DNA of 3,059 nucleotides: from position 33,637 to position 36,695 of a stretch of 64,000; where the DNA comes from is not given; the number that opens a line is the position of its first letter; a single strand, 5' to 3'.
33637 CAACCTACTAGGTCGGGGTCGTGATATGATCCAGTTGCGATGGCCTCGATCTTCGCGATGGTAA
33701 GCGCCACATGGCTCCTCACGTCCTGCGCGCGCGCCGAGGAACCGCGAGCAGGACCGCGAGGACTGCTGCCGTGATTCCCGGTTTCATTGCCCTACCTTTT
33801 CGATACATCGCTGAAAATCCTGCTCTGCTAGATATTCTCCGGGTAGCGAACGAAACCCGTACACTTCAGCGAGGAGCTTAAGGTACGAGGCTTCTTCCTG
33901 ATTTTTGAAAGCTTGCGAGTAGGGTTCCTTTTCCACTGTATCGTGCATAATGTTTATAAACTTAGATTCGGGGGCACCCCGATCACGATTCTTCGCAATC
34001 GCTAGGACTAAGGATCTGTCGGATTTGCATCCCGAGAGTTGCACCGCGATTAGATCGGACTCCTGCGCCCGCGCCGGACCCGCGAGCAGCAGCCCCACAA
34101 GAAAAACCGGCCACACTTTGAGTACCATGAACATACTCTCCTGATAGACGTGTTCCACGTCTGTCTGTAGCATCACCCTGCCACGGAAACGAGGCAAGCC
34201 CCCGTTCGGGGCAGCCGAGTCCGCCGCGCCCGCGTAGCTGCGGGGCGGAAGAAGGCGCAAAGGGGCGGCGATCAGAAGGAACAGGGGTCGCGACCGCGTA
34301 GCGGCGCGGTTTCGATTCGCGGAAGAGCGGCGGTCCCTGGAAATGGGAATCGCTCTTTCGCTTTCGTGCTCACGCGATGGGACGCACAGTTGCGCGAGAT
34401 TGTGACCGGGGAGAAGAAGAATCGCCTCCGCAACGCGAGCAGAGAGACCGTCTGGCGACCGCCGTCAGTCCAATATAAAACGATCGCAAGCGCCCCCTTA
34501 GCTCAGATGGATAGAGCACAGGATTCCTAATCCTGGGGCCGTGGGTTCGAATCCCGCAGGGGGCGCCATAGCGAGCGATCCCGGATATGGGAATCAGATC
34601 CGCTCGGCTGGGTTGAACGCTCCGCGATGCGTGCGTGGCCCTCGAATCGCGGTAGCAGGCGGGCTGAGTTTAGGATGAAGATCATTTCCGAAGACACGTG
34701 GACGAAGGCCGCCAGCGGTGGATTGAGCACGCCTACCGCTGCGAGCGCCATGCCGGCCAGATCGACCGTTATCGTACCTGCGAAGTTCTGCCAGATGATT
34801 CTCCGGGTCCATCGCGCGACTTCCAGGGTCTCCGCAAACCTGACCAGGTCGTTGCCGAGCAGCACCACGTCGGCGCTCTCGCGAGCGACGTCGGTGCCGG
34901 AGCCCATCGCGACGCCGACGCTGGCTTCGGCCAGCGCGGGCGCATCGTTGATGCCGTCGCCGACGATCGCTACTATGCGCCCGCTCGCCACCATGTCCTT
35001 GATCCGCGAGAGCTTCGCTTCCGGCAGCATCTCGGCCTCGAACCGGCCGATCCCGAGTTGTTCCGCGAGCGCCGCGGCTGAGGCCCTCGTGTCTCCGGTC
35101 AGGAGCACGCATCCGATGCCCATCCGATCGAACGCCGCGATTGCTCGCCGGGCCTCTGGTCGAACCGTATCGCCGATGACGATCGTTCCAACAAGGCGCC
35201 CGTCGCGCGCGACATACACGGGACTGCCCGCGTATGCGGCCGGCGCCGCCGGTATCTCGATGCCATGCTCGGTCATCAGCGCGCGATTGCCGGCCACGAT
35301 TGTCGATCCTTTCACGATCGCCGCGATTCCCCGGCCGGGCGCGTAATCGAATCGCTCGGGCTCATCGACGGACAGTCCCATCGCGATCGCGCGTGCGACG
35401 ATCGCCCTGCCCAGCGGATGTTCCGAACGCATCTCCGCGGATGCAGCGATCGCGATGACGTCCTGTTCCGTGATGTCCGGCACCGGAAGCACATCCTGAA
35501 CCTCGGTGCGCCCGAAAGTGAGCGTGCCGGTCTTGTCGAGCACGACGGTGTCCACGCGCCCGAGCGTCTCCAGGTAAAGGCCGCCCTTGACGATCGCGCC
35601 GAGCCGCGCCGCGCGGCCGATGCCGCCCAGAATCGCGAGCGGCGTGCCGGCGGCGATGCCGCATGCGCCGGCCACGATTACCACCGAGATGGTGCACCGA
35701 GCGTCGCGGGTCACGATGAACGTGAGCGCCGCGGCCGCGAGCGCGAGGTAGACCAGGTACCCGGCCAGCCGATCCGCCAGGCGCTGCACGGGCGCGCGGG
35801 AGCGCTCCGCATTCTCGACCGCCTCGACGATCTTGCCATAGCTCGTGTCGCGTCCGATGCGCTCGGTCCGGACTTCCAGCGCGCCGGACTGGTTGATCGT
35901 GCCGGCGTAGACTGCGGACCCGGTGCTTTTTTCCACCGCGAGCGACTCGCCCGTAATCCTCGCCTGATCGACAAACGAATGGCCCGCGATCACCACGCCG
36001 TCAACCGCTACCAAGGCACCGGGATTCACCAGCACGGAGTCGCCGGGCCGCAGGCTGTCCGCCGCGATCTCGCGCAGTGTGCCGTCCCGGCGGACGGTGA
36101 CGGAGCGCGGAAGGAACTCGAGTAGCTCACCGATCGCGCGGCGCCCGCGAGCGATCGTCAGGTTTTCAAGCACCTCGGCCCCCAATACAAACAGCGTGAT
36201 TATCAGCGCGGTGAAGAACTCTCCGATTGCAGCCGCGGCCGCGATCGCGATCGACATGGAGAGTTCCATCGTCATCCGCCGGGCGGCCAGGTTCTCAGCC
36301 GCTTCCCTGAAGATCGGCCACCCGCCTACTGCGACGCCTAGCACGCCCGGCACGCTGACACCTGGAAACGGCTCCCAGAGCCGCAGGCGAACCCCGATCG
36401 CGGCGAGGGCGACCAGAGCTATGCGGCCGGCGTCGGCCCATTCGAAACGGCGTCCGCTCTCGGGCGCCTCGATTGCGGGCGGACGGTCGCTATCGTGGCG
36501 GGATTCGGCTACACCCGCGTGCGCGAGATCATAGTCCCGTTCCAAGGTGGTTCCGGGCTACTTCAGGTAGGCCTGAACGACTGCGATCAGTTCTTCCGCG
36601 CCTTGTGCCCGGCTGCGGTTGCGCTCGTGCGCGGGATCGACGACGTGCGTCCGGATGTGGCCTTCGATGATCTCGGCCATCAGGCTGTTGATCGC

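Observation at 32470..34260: Duplicated two-gene cassette: small secreted protein translationally coupled (ATGA) to a signal-peptide protein with swappable body (HNH nuclease versus Cys-rich unknown)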

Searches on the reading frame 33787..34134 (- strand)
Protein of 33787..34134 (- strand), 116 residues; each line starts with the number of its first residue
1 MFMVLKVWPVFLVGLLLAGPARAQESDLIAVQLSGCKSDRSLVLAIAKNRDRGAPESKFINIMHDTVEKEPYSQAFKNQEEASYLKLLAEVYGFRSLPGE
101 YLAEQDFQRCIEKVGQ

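Call 6: search_protein_families(library=pfam, max_evalue=1, proteins=[window:33787-34134:-])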
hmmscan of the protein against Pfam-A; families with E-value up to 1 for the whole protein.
seq(116 aa): 0 families

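Call 8: find_homologous_proteins(query=window:33787-34134:-, max_evalue=0.01)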
Query seq(116 aa) (116 aa): 2 proteins with E <= 0.01 among 13 candidates.
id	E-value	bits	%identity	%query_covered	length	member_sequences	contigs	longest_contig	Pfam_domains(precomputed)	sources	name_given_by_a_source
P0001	9.8e-68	243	100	98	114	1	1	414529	-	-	-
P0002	2.5e-37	145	65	98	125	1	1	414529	-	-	-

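Call 21: search_protein_representatives(alignment_id=A3)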
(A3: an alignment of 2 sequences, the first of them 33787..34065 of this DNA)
Query: 2 sequences, 104 profile positions. Proteins with E-value up to 0.001 (for the whole library): 3; up to 1e-10: 2; up to 1e-30: 1. The best 3 are listed.
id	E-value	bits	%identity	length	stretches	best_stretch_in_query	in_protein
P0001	5.1e-48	178.3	-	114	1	1-104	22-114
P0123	7.1e-29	116.7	-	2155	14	18-99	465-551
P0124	5.0e-04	36.9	-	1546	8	26-76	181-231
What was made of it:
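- No homologue exists in about 15 billion proteins (calls 8, 21).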

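Call 28: find_related_loci(query=A1, collection=genome_contigs, flank=6000)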
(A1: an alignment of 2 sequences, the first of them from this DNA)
Query A1 (116 aa) in genome_contigs; peptide patterns used: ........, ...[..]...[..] (x = any residue, [..] = any of these).
95 stretches matched a pattern, but none encodes a relative of the query by tblastn (E <= 1e-3).

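Call 29: find_related_loci(query=A1, collection=metagenome_contigs, flank=6000)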
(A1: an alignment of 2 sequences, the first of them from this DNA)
Query A1 (116 aa) in metagenome_contigs; peptide patterns used: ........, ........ (x = any residue, [..] = any of these).
289 stretches matched a pattern, but none encodes a relative of the query by tblastn (E <= 1e-3).
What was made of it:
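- There are no other family members anywhere (calls 8, 21, 28, 29).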

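Call 31: search_protein_families(library=ncbifam, max_evalue=1, proteins=[window:33787-34134:-])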
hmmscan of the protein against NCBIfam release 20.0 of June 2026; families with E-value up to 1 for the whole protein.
window:33787-34134:- (116 aa): 0 families

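Call 38: predict_structure(alignment_id=A3)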
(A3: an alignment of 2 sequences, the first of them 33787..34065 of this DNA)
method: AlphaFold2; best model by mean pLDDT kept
length: 93 residues; sequences in the alignment: 2
mean_pLDDT: 87.3   pTM: 0.71
mean pLDDT of the five models: 87.3, 83.0, 63.2, 43.5, 43.1
residues with pLDDT >= 90: 31; 70-90: 59; 50-70: 3; < 50: 0
segments of 3 or more residues with pLDDT < 50: none
pLDDT, mean of each block of 10 residues (from residue 1): 75 88 90 89 89 89 90 89 89 77
secondary structure, 60 per line:
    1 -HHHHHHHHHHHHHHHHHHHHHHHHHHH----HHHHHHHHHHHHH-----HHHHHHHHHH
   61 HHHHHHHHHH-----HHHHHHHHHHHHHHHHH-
elements in order: H2-28 H33-45 H51-70 H76-92
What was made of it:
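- AF2 predicts four helices: pLDDT 87, pTM 0.71 for the best model (call 38). The AF2 helical model is confident (call 38).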

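Call 41: fold_search(model_id=the predicted structure, library=pdb)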
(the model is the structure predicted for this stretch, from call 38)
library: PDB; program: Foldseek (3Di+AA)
matches with E <= 10: 163; with E <= 0.001: 0
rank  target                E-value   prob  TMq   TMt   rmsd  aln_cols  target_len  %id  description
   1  8umt_D                5.9e-01  0.41  0.36  0.15   8.8        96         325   19  Atomic model of the human CTF18-RFC-PCNA binary complex in the three-subunit binding state (state 2) (released 2024-05-08)
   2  8umu_D                8.3e-01  0.35  0.36  0.14   7.9        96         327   17  Atomic model of the human CTF18-RFC-PCNA binary complex in the four-subunit binding state (state 3) (released 2024-05-08)
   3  7z6h_D                8.3e-01  0.33  0.36  0.15   8.9        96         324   19  Structure of DNA-bound human RAD17-RFC clamp loader and 9-1-1 checkpoint clamp (released 2022-05-04)
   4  4jlr_S                1.4e+00  0.41  0.37  0.38  10.6        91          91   14  Crystal structure of a designed Respiratory Syncytial Virus Immunogen in complex with Motavizumab (released 2014-02-05)
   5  3i76_B                1.5e+00  0.15  0.29  0.13  11.5        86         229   20  The crystal structure of the orthorhombic form of the putative HAD-hydrolase YfnB from Bacillus subtilis bound to magn (released 2009-07-21)
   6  4uex_A                1.6e+00  0.54  0.45  0.49   4.7        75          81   23  Structure of human Saposin A at lysosomal pH (released 2015-07-15)
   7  1s94_B                2.1e+00  0.13  0.30  0.24  12.9       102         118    5  Crystal structure of the Habc domain of neuronal syntaxin from the squid Loligo pealei (released 2004-05-11)
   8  2f1m_A                2.2e+00  0.23  0.35  0.16  11.1        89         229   11  Conformational flexibility in the multidrug efflux system protein AcrA (released 2006-03-21)
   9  4l8i_A                2.2e+00  0.15  0.33  0.27  11.7       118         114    9  Crystal structure of RSV epitope scaffold FFL_005 (released 2014-02-12)
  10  7n6g_3I               2.4e+00  0.15  0.36  0.11  15.2       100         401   14  C1 of central pair (released 2022-05-18)
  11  9tg4_G                2.5e+00  0.21  0.36  0.12  11.9        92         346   11  Structure of the YbjP lipoprotein bound to the AcrABZ-TolC efflux pump (released 2026-04-08)
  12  6f03_D                2.5e+00  0.10  0.28  0.18  14.5       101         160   14  The crystal structure of secreted antigen BPSL2520 (released 2018-12-05)
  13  9tg4_D                2.7e+00  0.20  0.35  0.12  11.9        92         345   11  Structure of the YbjP lipoprotein bound to the AcrABZ-TolC efflux pump (released 2026-04-08)
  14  6xxv_C                2.7e+00  0.18  0.38  0.32  10.4       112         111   12  Crystal Structure of a computationally designed Immunogen S2_1.2 in complex with its elicited antibody C57 (released 2020-04-22)
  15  3mxz                  2.7e+00  0.10  0.33  0.29  13.7       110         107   14  Crystal Structure of tubulin folding cofactor A from Arabidopsis thaliana (released 2010-09-01)
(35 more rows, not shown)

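Call 74: search_solved_structures(query=A3, max_evalue=10)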
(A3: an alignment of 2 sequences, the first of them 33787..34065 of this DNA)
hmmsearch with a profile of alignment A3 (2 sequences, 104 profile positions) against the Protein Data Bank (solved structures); distinct sequences matched with E-value up to 10: 0.

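Call 75: search_protein_families(library=padloc, max_evalue=1, proteins=[window:33787-34134:-])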
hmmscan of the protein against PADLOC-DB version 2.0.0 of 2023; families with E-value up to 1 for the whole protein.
window:33787-34134:- (116 aa): 0 families

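Call 76: find_related_loci(query=A1, collection=viral_contigs, flank=5000)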
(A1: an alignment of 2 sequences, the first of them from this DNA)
Query A1 (116 aa) in viral_contigs; peptide patterns used: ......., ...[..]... (x = any residue, [..] = any of these).
90 stretches matched a pattern, but none encodes a relative of the query by tblastn (E <= 1e-3).

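Call 77: search_protein_families(library=phrogs, max_evalue=0.1, proteins=[window:33787-34134:-])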
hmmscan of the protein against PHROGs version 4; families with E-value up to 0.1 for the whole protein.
window:33787-34134:- (116 aa): 0 families
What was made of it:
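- The small protein is an orphan: calls 8, 21, 28, 29, 76 (self hits only); calls 6, 31, 74, 75, 77 (no family or PDB match).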

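Call 89: fold_search(model_id=the predicted structure, library=viral)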
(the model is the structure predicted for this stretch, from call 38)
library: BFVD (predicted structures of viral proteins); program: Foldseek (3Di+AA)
matches with E <= 10: 318; with E <= 0.001: 0
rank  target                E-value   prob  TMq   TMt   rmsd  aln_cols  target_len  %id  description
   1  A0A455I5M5            1.0e-02  1.00  0.78  0.70   2.0        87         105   16  (no name in the UniProt tables at hand)
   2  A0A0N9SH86            2.1e-02  1.00  0.60  0.53   3.7        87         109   25  Uncharacterized protein [Pseudomonas phage POR1]
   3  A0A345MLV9            3.8e-02  1.00  0.74  0.40   3.6        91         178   20  (no name in the UniProt tables at hand)
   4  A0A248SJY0            1.4e-01  1.00  0.70  0.43   3.0        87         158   17  (no name in the UniProt tables at hand)
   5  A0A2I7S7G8            1.4e-01  0.98  0.56  0.51   4.1        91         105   16  (no name in the UniProt tables at hand)
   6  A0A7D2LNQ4            1.5e-01  1.00  0.67  0.55   3.4       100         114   13  Lipoprotein [Stenotrophomonas phage vB_SmaS_BUCT548]
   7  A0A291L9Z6            1.6e-01  1.00  0.62  0.56   3.1        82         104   23  Uncharacterized protein [Bordetella phage vB_BbrM_PHB04]
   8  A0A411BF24            1.9e-01  1.00  0.69  0.66   2.9        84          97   19  Uncharacterized protein [Salmonella phage Seszw_1]
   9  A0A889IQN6            2.0e-01  0.99  0.61  0.56   3.5        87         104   17  Uncharacterized protein [Burkholderia phage BCSR52]
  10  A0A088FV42            3.2e-01  0.99  0.59  0.44   3.0        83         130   19  Uncharacterized protein [Escherichia phage vB_EcoM-ep3]
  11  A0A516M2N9            4.6e-01  0.90  0.51  0.46   4.6        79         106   19  (no name in the UniProt tables at hand)
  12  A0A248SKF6            5.2e-01  0.98  0.72  0.52   3.3        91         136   20  (no name in the UniProt tables at hand)
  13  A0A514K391            5.8e-01  0.41  0.32  0.33  13.4        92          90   14  Uncharacterized protein [Nitrosopumilus spindle-shaped virus]
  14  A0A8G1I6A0            6.1e-01  0.97  0.65  0.64   3.1        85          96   14  (no name in the UniProt tables at hand)
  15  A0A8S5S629            6.5e-01  0.57  0.42  0.10  15.5        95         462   10  Uncharacterized protein [Podoviridae sp. ctsUe5]
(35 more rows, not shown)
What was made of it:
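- Tried and rejected: Against viral models it gave ~100-residue uncharacterised phage proteins, two annotated as lipoproteins (TM up to 0.78, E >= 0.01; call 89).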

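Call 92: search_dna_similar(query=window:33787-34065:-, collection=phages, mode=protein, max_evalue=10, max_rows=15)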
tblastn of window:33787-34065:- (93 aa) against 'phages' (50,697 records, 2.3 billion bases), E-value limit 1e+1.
Records with a match: 2; places in all: 2; records where one place covers at least 80% of the query: 0.
Best place of each record, by identity: <60% 2.
By first word of the organism name: Xanthomonas 2.
By host as written in the record: Xanthomonas sp. 1; Xanthomonas campestris pv. campestris str. 8004 1.
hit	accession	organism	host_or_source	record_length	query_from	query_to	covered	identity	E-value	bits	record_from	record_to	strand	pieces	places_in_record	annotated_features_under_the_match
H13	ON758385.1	Xanthomonas phage BUDD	Xanthomonas sp.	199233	18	71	58%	30.9%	1e+1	30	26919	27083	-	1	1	DNA polymerase clamp loader subunit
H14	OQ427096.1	Xanthomonas phage X1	Xanthomonas campestris pv. campestris ...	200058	18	71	58%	30.9%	1e+1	30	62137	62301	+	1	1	DNA polymerase clamp loader subunit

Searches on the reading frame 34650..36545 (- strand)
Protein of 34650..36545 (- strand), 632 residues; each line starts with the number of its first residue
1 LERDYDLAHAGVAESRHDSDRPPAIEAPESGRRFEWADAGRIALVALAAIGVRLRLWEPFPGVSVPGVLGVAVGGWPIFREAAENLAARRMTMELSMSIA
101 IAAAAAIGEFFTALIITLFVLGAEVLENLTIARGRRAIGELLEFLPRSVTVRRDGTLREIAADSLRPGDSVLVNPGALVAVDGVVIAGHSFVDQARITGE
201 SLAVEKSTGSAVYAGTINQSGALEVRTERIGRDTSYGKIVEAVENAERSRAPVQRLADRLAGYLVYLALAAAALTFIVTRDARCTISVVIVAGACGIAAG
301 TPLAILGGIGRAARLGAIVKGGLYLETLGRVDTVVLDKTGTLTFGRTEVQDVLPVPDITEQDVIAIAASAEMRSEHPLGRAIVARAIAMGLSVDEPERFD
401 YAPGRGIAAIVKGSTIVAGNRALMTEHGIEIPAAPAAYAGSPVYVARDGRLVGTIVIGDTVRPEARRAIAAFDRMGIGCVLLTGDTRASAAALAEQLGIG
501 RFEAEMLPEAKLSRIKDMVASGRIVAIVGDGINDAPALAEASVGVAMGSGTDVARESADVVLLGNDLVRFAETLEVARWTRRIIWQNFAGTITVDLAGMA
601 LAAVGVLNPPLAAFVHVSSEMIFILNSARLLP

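Call 15: find_related_loci(query=window:34650-36545:-, collection=genome_contigs, flank=10000)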
Query window:34650-36545:- (632 aa) in genome_contigs; peptide patterns used: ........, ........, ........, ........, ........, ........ (x = any residue, [..] = any of these).
599 stretches matched a pattern (row limit reached: there are more); 505 encode a relative of the query (tblastn E <= 1e-3); the best 80 are kept; 80 distinct loci.
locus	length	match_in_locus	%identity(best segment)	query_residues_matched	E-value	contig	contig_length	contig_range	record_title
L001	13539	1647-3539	74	1-632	0e+0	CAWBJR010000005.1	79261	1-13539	MAG: uncultured delta proteobacterium isolate MFD05512.bin.2.16 genome assembly, contig: contig_17369, whole genome shot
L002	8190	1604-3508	74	1-632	0e+0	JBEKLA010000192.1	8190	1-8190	MAG: Candidatus Binataceae bacterium isolate SPRUCE 35 SPRUCE_35_192, whole genome shotgun sequence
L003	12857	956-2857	69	1-632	0e+0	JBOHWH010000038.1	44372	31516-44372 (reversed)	MAG: Candidatus Binataceae bacterium isolate TC-B4_metawrap_bin.9 k127_156704, whole genome shotgun sequence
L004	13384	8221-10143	69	6-632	0e+0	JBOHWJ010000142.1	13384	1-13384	MAG: Candidatus Binataceae bacterium isolate TC-S_metawrap_bin.57 k127_57209, whole genome shotgun sequence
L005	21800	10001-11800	71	35-632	0e+0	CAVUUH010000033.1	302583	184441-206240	MAG: uncultured delta proteobacterium isolate MFD00964.bin.2.3 genome assembly, contig: contig_46848, whole genome shotg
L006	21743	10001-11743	72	54-632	0e+0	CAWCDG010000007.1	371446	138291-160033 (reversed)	MAG: uncultured delta proteobacterium isolate MFD09286.bin.2.99 genome assembly, contig: contig_55728, whole genome shot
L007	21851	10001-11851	71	13-632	0e+0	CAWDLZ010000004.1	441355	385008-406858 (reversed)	MAG: uncultured Alphaproteobacteria bacterium isolate MFD04492.bin.2.120 genome assembly, contig: contig_20099, whole ge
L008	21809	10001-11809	73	33-632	0e+0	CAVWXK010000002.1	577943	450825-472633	MAG: uncultured proteobacterium isolate MFD03726.bin.2.8 genome assembly, contig: contig_81767, whole genome shotgun seq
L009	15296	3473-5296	73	26-632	0e+0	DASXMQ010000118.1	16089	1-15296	MAG TPA_asm: Candidatus Binataceae bacterium isolate SMAG_U5332 k141_239002, whole genome shotgun sequence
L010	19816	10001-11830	72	25-632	0e+0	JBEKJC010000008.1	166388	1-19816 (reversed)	MAG: Candidatus Binataceae bacterium isolate SPRUCE 314 SPRUCE_314_8, whole genome shotgun sequence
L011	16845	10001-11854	71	13-632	0e+0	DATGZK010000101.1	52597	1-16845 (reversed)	MAG TPA_asm: Myxococcota bacterium isolate SMAG_U10661 k141_175413, whole genome shotgun sequence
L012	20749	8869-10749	69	7-632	0e+0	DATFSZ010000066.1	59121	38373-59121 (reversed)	MAG TPA_asm: Candidatus Binataceae bacterium isolate SMAG_U9397 k141_3230375, whole genome shotgun sequence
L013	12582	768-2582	72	29-632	0e+0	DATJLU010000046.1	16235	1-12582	MAG TPA_asm: Stellaceae bacterium isolate SMAG_U14817 k141_3909948, whole genome shotgun sequence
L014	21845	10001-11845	70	20-632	0e+0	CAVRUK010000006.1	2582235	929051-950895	MAG: uncultured delta proteobacterium isolate MFD02248.bin.1.51 genome assembly, contig: contig_9513, whole genome shotg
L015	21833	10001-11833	70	11-632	0e+0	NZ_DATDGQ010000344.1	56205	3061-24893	MAG: Candidatus Binatus sp. isolate SMAG_U256 k141_217170, whole genome shotgun sequence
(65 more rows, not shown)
